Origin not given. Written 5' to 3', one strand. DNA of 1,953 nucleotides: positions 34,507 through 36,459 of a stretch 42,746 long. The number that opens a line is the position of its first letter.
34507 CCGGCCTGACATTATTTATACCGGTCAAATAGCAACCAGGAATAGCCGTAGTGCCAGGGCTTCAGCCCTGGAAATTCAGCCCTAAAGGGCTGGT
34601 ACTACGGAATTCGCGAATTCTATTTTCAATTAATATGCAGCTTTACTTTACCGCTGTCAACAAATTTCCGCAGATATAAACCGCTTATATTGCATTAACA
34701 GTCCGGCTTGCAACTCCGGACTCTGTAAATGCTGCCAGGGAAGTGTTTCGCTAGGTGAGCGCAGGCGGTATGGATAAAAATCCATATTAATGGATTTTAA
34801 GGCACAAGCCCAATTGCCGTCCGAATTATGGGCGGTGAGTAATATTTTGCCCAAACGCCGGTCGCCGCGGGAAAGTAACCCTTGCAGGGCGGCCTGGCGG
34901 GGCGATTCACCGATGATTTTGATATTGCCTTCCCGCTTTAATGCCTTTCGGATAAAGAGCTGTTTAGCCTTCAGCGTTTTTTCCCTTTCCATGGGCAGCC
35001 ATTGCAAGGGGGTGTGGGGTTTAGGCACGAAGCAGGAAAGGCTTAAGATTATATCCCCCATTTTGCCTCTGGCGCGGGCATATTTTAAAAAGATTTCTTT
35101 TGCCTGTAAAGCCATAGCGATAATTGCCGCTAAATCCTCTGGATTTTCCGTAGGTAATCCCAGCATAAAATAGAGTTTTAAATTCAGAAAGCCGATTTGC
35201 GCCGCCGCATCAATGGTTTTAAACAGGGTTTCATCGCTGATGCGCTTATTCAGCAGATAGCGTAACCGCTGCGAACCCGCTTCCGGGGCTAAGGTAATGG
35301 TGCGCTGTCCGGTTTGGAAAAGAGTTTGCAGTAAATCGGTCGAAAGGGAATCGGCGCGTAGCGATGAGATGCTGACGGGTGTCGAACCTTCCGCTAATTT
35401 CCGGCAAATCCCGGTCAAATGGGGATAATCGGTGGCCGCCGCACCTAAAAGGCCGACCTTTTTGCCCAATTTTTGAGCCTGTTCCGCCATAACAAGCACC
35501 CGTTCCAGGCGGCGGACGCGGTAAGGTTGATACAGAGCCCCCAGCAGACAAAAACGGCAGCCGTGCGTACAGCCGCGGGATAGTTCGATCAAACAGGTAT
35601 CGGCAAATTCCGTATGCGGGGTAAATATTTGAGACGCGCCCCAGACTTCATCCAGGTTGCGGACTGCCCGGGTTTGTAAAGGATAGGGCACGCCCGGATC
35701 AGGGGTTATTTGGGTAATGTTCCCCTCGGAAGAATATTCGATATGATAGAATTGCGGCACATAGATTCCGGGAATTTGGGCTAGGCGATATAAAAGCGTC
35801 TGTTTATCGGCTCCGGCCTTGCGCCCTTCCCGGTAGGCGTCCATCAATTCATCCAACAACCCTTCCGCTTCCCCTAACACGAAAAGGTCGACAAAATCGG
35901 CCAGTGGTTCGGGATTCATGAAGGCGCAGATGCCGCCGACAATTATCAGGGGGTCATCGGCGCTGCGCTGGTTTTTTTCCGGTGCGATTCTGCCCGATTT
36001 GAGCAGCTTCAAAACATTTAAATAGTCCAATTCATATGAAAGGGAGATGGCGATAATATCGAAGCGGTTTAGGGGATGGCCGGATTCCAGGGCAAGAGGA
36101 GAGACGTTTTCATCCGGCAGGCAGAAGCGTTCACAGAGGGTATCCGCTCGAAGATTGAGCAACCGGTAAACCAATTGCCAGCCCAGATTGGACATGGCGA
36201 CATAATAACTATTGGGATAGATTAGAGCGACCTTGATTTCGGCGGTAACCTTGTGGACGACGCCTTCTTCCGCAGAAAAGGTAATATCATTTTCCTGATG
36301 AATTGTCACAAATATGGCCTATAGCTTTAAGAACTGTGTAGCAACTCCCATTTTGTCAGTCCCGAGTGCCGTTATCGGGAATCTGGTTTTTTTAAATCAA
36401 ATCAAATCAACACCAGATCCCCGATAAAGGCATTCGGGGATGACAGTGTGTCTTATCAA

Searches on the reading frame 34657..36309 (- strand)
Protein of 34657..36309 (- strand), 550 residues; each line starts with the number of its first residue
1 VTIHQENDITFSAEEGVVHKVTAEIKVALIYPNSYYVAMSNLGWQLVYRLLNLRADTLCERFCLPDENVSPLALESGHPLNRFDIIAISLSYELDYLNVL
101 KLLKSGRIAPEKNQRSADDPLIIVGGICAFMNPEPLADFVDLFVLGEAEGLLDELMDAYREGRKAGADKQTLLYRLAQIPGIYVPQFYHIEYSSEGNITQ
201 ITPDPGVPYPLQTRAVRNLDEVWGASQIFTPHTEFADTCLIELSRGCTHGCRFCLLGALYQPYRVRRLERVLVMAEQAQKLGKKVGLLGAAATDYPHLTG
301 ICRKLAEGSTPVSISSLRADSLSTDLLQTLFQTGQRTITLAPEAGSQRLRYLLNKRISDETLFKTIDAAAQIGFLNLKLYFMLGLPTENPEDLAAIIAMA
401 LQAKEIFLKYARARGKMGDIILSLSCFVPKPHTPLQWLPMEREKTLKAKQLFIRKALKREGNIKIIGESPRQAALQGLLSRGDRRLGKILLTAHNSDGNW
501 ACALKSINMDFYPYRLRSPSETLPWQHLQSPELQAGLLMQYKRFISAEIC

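Call 34: search_protein_families(library=pfam, max_evalue=0.00001, proteins=[window:34657-36309:-])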
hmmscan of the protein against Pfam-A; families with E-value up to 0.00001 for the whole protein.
window:34657-36309:- (550 aa): 2 families
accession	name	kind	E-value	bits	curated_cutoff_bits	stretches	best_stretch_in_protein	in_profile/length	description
PF19864.5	Radical_SAM_N2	-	2.2e-45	154.2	29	1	43-185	1-151/151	Radical SAM proteins, N-terminal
PF04055.27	Radical_SAM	-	8.9e-19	68.7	29.5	1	241-398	1-164/166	Radical SAM superfamily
